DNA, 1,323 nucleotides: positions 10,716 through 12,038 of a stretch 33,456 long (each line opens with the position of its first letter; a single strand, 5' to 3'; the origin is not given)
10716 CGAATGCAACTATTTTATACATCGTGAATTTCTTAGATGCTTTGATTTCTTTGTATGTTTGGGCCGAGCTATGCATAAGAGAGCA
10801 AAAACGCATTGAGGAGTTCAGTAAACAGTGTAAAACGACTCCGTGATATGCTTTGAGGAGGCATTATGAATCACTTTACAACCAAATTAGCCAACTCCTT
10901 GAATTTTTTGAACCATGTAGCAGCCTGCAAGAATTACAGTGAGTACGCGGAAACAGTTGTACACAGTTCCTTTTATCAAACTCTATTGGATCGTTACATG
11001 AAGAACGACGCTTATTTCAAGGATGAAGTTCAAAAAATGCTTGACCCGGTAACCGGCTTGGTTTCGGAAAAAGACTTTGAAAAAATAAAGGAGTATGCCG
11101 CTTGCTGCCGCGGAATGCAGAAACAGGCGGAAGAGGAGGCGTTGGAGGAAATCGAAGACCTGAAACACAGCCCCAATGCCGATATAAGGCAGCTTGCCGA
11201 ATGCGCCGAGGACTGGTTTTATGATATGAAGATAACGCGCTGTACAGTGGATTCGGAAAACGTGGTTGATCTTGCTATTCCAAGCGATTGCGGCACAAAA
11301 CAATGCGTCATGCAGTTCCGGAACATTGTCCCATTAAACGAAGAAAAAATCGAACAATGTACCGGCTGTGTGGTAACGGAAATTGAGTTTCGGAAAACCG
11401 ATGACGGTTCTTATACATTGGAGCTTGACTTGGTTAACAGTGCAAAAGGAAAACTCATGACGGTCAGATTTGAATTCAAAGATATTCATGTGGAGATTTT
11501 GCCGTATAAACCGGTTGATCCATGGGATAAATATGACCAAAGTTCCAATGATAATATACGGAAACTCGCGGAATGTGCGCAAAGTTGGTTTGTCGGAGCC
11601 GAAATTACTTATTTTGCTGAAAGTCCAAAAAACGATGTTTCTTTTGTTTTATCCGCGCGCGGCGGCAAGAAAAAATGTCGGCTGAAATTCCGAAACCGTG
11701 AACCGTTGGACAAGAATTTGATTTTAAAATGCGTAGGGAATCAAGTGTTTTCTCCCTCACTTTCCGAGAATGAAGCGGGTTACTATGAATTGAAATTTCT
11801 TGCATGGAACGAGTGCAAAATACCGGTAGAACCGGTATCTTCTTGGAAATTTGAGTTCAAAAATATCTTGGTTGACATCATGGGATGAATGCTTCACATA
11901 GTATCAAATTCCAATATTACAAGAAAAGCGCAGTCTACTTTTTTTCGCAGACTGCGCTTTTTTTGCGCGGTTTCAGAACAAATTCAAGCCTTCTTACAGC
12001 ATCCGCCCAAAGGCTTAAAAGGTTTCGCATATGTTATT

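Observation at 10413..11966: Self-contained low-GC two-gene island of unknown function between a catabolic cluster and the his operon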

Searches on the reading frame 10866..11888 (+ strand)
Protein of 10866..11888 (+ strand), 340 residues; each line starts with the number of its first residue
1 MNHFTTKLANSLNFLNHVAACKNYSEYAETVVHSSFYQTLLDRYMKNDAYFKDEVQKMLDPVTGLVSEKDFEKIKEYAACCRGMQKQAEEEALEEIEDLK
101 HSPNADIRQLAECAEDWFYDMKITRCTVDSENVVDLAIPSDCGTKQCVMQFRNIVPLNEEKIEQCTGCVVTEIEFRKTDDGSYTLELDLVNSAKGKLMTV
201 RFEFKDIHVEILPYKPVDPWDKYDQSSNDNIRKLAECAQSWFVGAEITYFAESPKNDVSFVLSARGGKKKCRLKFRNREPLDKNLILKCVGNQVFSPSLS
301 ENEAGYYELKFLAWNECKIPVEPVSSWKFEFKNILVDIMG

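Call 5: search_protein_families(library=pfam, proteins=[window:10866-11888:+], max_evalue=1)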
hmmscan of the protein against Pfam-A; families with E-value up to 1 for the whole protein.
window:10866-11888:+ (340 aa): 0 families

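Call 6: search_protein_families(library=padloc, proteins=[window:10866-11888:+], max_evalue=1)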
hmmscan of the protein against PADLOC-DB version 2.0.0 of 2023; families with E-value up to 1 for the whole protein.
window:10866-11888:+ (340 aa): 0 families

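Call 8: find_homologous_proteins(query=window:10866-11888:+)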
Query window:10866-11888:+ (340 aa): 11 proteins with E <= 0.001 among 861 candidates.
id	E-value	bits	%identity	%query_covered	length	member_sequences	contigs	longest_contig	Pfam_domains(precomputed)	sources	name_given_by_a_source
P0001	9.8e-231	783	100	100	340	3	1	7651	-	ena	-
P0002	2.1e-229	778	99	100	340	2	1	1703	-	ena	-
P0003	2.0e-224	762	97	100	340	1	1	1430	-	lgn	-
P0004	2.8e-221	752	96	100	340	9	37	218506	-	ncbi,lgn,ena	-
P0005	2.0e-220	749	96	100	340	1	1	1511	-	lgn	-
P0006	7.8e-218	740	95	100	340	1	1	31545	-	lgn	-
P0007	3.4e-205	699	89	100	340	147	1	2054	-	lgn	-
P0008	2.0e-201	686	90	99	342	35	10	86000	-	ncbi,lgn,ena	-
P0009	2.7e-199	679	88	100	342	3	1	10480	-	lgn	-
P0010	5.6e-141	488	85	74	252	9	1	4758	-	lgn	-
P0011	7.8e-126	438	100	56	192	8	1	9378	-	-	-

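Call 9: search_protein_families(library=ncbifam, proteins=[window:10866-11888:+], max_evalue=1)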
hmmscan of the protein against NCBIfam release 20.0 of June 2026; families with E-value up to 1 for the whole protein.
window:10866-11888:+ (340 aa): 1 family
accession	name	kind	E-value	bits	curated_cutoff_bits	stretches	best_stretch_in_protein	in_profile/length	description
NF052246.1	SorB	equivalog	0.11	12.5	93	1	45-78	43-76/80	SorB family sulfite dehydrogenase c-type cytochrome subunit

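Call 10: search_protein_families(library=phrogs, proteins=[window:10866-11888:+], max_evalue=1)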
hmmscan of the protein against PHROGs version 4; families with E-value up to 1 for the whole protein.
window:10866-11888:+ (340 aa): 2 families
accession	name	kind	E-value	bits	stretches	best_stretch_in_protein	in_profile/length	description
phrog_6108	-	unknown function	0.075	14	0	90-118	22-50/54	-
phrog_14534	-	unknown function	0.22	12.8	0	154-167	29-41/59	-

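Call 12: find_related_loci(query=window:10866-11888:+, collection=genome_contigs, flank=10000)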
Query window:10866-11888:+ (340 aa) in genome_contigs; peptide patterns used: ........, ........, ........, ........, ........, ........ (x = any residue, [..] = any of these).
39 stretches matched a pattern; 4 encode a relative of the query (tblastn E <= 1e-3); 4 distinct loci.
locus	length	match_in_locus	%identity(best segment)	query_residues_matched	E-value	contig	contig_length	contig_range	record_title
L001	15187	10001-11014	90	1-338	0e+0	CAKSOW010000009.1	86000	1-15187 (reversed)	MAG: uncultured Eubacteriales bacterium isolate REFINED_METABAT215_SUBJECT_CONTIGS_1500_ASSEMBLY_K77_MERGED__Pilot_MoBio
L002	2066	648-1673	87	1-340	0e+0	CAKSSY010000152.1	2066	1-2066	MAG: uncultured Eubacteriales bacterium isolate REFINED_METABAT215_TOP10_CONTIGS_1500_ASSEMBLY_K77_MERGED__Hadza_PheChl_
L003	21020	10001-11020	90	1-340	0e+0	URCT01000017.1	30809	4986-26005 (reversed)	uncultured Clostridiales bacterium isolate UMGS882 genome assembly, contig: NODE_1000_length_30809_cov_3.675359, whole g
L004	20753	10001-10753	88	90-340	7e-151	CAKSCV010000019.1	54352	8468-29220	MAG: uncultured Eubacteriales bacterium isolate REFINED_METABAT215_TOP10_CONTIGS_1500_ASSEMBLY_K77_MERGED__Hadza_MoBio_h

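Call 20: search_protein_families(library=pfam, proteins=[L001:5421-5849:+, L001:5950-6879:+, L001:7020-7649:+, L001:7627-8304:+, L001:8311-8787:+, L001:9343-9909:+, L001:11052-11423:+, L001:11445-11921:+, L001:11943-12596:+, L001:12643-13257:+], max_evalue=0.1)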
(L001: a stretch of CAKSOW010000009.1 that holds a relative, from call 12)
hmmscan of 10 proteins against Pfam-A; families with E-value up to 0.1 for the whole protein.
L001:5421-5849:+ (142 aa): 1 family
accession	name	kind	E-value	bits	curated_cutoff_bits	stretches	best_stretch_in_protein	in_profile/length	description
PF01337.24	Barstar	-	0.00027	21.3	23.4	1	37-102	3-67/96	Barstar (barnase inhibitor)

L001:5950-6879:+ (309 aa): 1 family
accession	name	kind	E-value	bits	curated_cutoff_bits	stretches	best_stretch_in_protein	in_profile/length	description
PF07833.16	Cu_amine_oxidN1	-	1.1e-10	41.9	24.2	1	191-299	4-106/108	Copper amine oxidase N-terminal domain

L001:7020-7649:+ (209 aa): 0 families

L001:7627-8304:+ (225 aa): 0 families

L001:8311-8787:+ (158 aa): 3 families
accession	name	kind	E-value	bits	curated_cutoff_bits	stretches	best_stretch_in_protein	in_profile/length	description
PF10903.13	DUF2691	-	6.8e-16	59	25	1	13-142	6-135/152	Protein of unknown function (DUF2691)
PF25757.1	TPR_DNAAF5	-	0.049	13.2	27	1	101-150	141-190/288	Dynein axonemal assembly factor 5-like, TPR repeats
PF07038.16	Circovir2_Orf4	-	0.064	14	25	0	102-134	19-49/59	Circovirus 2, anti-apoptotic ORF4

L001:9343-9909:+ (188 aa): 0 families

L001:11052-11423:+ (123 aa): 1 family
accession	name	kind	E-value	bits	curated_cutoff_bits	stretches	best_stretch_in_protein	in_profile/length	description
PF06271.18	RDD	-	1.2e-09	39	24.1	1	8-98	6-106/137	RDD family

L001:11445-11921:+ (158 aa): 2 families
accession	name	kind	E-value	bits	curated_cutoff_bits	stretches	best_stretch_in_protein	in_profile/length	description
PF14106.11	DUF4279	-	1.7e-12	48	25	1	28-148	1-116/116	Domain of unknown function (DUF4279)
PF19164.5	DUF5846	-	0.0014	19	27.7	1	6-76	29-101/117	Family of unknown function (DUF5846)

L001:11943-12596:+ (217 aa): 2 families
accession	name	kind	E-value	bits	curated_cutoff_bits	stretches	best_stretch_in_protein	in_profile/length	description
PF02322.20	Cyt_bd_oxida_II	-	0.043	13.6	35.6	1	8-51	80-122/302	Cytochrome bd terminal oxidase subunit II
PF03222.19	Trp_Tyr_perm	-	0.089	12.3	22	0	8-57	152-202/393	Tryptophan/tyrosine permease family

L001:12643-13257:+ (204 aa): 0 families

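Call 28: predict_structure(alignment_id=A1)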
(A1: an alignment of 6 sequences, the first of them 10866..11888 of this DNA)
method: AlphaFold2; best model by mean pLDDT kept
length: 340 residues; sequences in the alignment: 6
mean_pLDDT: 65.4   pTM: 0.44
mean pLDDT of the five models: 65.4, 60.0, 57.0, 54.2, 48.7
residues with pLDDT >= 90: 0; 70-90: 139; 50-70: 163; < 50: 38
segments of 3 or more residues with pLDDT < 50: 1-11, 47-50, 192-195, 265-267, 316-324
pLDDT, mean of each block of 10 residues (from residue 1): 42 59 75 55 49 63 71 70 62 72 80 63 71 73 63 68 68 71 74 57 78 59 78 75 63 69 60 66 57 67 75 47 53 71
secondary structure, 60 per line:
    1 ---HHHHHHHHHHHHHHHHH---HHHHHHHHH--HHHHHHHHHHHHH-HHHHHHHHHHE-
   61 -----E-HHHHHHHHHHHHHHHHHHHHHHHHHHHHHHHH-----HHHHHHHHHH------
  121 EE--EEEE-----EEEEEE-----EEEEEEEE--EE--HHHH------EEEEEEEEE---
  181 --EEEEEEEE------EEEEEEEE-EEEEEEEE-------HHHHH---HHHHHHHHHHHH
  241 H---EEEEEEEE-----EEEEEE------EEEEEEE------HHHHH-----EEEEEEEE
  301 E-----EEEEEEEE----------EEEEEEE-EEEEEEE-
elements in order: H4-20 H24-32 H35-47 H49-58 H68-99 H105-114 E125-128 E134-139 E145-152 H159-162 E169-177 E183-190 E197-204 E206-213 H221-225 H229-241 E245-252 E258-263 E270-276 H283-287 E293-301 E307-314 E325-331 E333-339

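Call 29: search_protein_representatives(alignment_id=A1)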
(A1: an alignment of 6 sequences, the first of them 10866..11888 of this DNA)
Query: 6 sequences, 340 profile positions. Proteins with E-value up to 0.001 (for the whole library): 4; up to 1e-10: 3; up to 1e-30: 1. The best 4 are listed.
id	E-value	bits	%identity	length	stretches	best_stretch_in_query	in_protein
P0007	7.9e-229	774.6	-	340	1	1-340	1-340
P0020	1.6e-19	86.4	-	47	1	294-340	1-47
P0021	3.7e-13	65.4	-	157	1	59-215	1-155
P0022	4.8e-09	51.9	-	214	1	1-210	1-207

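Call 32: find_encoding_contigs(protein=P0004, flank=10000, max_places=8)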
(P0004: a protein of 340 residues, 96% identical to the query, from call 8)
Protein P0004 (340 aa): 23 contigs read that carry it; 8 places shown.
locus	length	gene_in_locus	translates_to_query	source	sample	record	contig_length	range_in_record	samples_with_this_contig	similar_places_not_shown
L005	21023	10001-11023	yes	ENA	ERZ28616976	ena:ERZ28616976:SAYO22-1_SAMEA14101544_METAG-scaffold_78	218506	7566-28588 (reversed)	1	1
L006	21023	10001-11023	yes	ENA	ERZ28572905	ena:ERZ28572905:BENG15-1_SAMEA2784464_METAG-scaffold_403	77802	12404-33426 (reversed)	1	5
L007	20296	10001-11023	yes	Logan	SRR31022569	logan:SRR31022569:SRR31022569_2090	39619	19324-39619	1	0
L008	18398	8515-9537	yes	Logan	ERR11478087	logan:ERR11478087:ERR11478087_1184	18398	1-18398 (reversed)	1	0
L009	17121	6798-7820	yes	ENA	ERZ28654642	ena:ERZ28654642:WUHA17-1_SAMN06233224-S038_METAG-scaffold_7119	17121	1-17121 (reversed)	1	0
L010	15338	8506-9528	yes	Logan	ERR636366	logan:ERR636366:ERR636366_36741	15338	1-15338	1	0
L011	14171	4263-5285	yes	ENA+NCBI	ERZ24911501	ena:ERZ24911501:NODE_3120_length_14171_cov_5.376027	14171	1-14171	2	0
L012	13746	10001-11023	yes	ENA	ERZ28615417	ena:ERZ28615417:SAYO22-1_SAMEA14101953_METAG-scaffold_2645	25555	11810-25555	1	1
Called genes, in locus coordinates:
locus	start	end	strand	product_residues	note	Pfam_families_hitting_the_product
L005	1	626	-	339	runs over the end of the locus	PF08240:ADH_N, PF00107:ADH_zinc_N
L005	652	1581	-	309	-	PF00294:PfkB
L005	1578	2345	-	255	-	PF03009:GDPD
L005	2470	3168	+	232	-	PF08220:HTH_DeoR, PF00455:DeoRC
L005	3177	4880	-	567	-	PF13088:BNR_2 (faint)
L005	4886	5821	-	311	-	PF00389:2-Hacid_dh, PF02826:2-Hacid_dh_C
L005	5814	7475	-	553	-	PF00920:ILVD_EDD_N, PF24877:ILV_EDD_C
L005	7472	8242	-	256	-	PF03328:HpcH_HpaI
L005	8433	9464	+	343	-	PF00356:LacI, PF00532:Peripla_BP_1, PF13407:Peripla_BP_4, PF13377:Peripla_BP_3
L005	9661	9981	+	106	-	-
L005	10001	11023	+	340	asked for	-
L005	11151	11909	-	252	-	PF02811:PHP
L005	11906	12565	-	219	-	PF01502:PRA-CH, PF01503:PRA-PH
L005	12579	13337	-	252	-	PF00977:His_biosynth, PF01207:Dus (weak), PF03060:NMO (faint)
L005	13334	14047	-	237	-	PF00977:His_biosynth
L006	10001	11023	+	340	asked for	-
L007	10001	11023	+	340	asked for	-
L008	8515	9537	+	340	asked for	-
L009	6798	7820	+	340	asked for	-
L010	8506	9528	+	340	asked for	-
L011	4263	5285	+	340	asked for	-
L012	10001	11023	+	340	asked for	-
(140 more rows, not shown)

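Call 33: find_encoding_contigs(protein=P0022, flank=8000, max_places=5)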
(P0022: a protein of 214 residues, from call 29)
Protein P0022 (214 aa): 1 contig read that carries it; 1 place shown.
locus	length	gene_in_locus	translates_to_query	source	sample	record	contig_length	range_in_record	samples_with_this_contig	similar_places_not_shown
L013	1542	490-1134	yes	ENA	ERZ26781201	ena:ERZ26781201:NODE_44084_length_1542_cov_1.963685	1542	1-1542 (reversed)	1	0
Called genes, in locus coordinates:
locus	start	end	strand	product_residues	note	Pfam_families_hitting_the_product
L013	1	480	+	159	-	?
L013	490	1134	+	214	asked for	-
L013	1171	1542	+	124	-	?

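Call 37: fold_search(model_id=the predicted structure, library=pdb)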
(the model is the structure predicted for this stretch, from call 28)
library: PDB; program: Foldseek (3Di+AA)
matches with E <= 10: 1156; with E <= 0.001: 2
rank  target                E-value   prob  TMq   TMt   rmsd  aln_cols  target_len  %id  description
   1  6euh_A                9.2e-04  0.57  0.14  0.14  17.8       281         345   10  The GH43, Beta 1,3 Galactosidase, BT3683 with galactodeoxynojirimycin (released 2018-10-17)
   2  4yz5_B                9.7e-04  0.84  0.15  0.09  17.7       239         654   12  Crystal Structure of Streptococcus pneumoniae NanC, in complex with 3-Sialyllactose (released 2015-09-23)
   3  8e05_A                2.4e-03  0.60  0.12  0.04  17.1       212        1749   10  Structure of dimeric LRRK1 (released 2023-08-30)
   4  5mul                  4.4e-03  0.54  0.14  0.13  18.0       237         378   13  Glycoside Hydrolase BT3686 bound to Glucuronic Acid (released 2017-04-26)
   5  4xyx                  8.5e-03  0.54  0.16  0.09  18.0       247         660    8  NanB plus Optactamide (released 2016-02-10)
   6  7tdz_A                8.5e-03  0.25  0.13  0.05  17.8       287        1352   10  Cryo-EM model of protomer of the cytoplasmic ring of the nuclear pore complex from Xenopus laevis (released 2022-06-22)
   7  3vsf_A                9.0e-03  0.21  0.11  0.08  19.1       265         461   10  Crystal structure of 1,3Gal43A, an exo-beta-1,3-Galactanase from Clostridium thermocellum (released 2012-12-05)
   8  3tbl_B                1.0e-02  0.30  0.13  0.16  17.4       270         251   13  Structure of Mono-ubiquitinated PCNA: Implications for DNA Polymerase Switching and Okazaki Fragment Maturation (released 2012-05-23)
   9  3vsf_C                1.1e-02  0.28  0.12  0.09  19.5       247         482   11  Crystal structure of 1,3Gal43A, an exo-beta-1,3-Galactanase from Clostridium thermocellum (released 2012-12-05)
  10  5hx0_A                1.1e-02  0.18  0.10  0.10  19.1       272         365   10  Crystal structure of unknown function protein Dfer_1899 fromDyadobacter fermentans DSM 18053 (released 2016-02-17)
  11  4x4a                  1.2e-02  0.38  0.14  0.11  18.6       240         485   10  Crystal structure of the intramolecular trans-sialidase from Ruminococcus gnavus in complex with 2,7-Anhydro-Neu5Ac (released 2015-07-22)
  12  2v43_B                1.2e-02  0.23  0.13  0.14  15.9       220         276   13  Crystal structure of RseB: a sensor for periplasmic stress response in E. coli (released 2007-08-28)
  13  7svo_A                1.2e-02  0.18  0.11  0.06  18.2       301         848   10  DPP8 IN COMPLEX WITH LIGAND ICeD-1 (released 2022-10-05)
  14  7bm6_A                1.4e-02  0.38  0.12  0.07  19.3       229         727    7  Structure-function analysis of a new PL17 oligoalginate lyase from the marine bacterium Zobellia galactanivorans DsijT (released 2021-07-14)
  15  7xnm_B                1.4e-02  0.23  0.11  0.06  18.3       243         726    8  Structure of porcine dipeptidyl peptidase 4 inhibitory peptide complex (released 2023-05-17)
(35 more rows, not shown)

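Call 38: search_protein_families(library=pfam, proteins=[L013:1-477:+, L013:1171-1542:+, L004:4876-6411:+, L004:7592-8236:+, L004:8284-8886:+, L004:8947-9930:+, L004:10829-11299:+, L004:11338-12120:+, L003:7172-7627:+, L003:9338-9913:+], max_evalue=0.1)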
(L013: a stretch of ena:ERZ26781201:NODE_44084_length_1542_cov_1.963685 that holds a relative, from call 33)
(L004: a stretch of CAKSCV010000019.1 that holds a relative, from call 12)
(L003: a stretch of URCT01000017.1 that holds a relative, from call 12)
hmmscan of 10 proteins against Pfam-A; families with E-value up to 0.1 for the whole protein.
L013:1-477:+ (159 aa): 0 families

L013:1171-1542:+ (124 aa): 3 families
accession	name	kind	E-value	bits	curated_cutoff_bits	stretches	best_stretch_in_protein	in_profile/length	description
PF05593.20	RHS_repeat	-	1.8e-07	31.8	22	2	15-47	2-34/38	RHS Repeat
PF11910.14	NdhO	-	0.016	15.6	25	0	7-27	25-45/66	Cyanobacterial and plant NDH-1 subunit O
PF07617.17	DUF1579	-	0.025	14.9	25.2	1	42-82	31-71/155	Protein of unknown function (DUF1579)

L004:4876-6411:+ (511 aa): 4 families
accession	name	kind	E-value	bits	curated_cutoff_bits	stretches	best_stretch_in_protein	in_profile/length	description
PF12385.14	Peptidase_C70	-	1.5e-09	38.3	19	1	359-483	5-128/141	Papain-like cysteine protease AvrRpt2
PF05593.20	RHS_repeat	-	3e-08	34.3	22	2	161-192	2-32/38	RHS Repeat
PF13529.12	Peptidase_C39_2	-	2.1e-06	28.8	24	1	359-479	1-143/143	Peptidase_C39 like family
PF03527.20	RHS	-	2e-05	24.8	27.9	1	158-187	4-33/38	RHS protein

L004:7592-8236:+ (214 aa): 0 families

L004:8284-8886:+ (200 aa): 0 families

L004:8947-9930:+ (327 aa): 1 family
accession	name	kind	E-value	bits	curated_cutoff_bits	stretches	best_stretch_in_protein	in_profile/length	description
PF17117.11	DUF5104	-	4.2e-13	50.2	27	1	52-155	2-105/107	Domain of unknown function (DUF5104)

L004:10829-11299:+ (156 aa): 1 family
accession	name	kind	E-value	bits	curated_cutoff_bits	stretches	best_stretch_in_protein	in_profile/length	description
PF23226.1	Exo_endo_phos_PGAP2IP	-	0.025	14.3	27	0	94-137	4-47/239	PGAP2IP, C-terminal nuclease-like domain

L004:11338-12120:+ (260 aa): 1 family
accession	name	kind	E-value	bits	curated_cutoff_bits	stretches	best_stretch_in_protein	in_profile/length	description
PF12479.13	DUF3698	-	0.038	14.9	25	1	11-52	60-102/107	Protein of unknown function (DUF3698)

L003:7172-7627:+ (151 aa): 0 families

L003:9338-9913:+ (191 aa): 1 family
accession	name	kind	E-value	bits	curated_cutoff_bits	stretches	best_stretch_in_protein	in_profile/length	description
PF20459.4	DUF6712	-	0.016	15.6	25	1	133-175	45-87/121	Family of unknown function (DUF6712)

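Call 39: find_encoding_contigs(protein=P0021, flank=8000, max_places=5)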
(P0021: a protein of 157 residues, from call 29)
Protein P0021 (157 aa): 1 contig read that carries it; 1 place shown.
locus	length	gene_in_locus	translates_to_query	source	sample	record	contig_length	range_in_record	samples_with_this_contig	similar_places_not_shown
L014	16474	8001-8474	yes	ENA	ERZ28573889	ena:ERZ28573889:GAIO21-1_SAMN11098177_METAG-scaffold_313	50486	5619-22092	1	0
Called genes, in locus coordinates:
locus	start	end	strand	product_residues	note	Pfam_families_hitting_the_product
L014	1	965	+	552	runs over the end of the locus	PF00239:Resolvase, PF07508:Recombinase, PF13408:Zn_ribbon_recom (weak)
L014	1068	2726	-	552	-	PF00239:Resolvase, PF07508:Recombinase, PF13408:Zn_ribbon_recom (weak), PF14287:DUF4368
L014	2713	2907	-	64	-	-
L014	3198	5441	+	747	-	PF05593:RHS_repeat (faint), PF25023:TEN_YD-shell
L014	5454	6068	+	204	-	-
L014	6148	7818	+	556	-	PF05593:RHS_repeat (faint)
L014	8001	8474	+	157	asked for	-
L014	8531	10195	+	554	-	PF05593:RHS_repeat (faint)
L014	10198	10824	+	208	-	-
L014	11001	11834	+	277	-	PF05593:RHS_repeat (faint)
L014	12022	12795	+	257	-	PF09359:VTC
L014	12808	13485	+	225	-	PF16316:DUF4956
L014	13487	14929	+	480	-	PF01522:Polysacc_deac_1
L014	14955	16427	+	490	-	PF08757:CotH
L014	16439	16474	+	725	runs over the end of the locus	-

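Call 53: search_solved_structures(query=A1, max_evalue=10)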
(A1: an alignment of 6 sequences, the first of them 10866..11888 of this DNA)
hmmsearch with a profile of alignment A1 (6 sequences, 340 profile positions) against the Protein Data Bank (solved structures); distinct sequences matched with E-value up to 10: 7.
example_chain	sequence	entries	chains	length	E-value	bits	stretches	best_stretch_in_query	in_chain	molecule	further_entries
2l9m_A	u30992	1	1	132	0.11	14.5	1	268-330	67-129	Baculoviral IAP repeat-containing protein 2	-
3t6p_A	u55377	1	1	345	0.31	13.1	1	268-330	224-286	Baculoviral IAP repeat-containing protein 2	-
6ky3_A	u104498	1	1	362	0.55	12.3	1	57-104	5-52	Arginine kinase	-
7vcj_A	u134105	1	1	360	0.59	12.1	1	57-104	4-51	Arginine kinase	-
6ky2_A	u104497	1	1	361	0.59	12.1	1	57-104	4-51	Arginine kinase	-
8idm_B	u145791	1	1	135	1.4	10.9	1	234-311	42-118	VHH-227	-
6fes_A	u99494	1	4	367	5.9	8.9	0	71-131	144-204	D12_BRIC2, a synthetic protein,D12_BRIC2, a synthetic protein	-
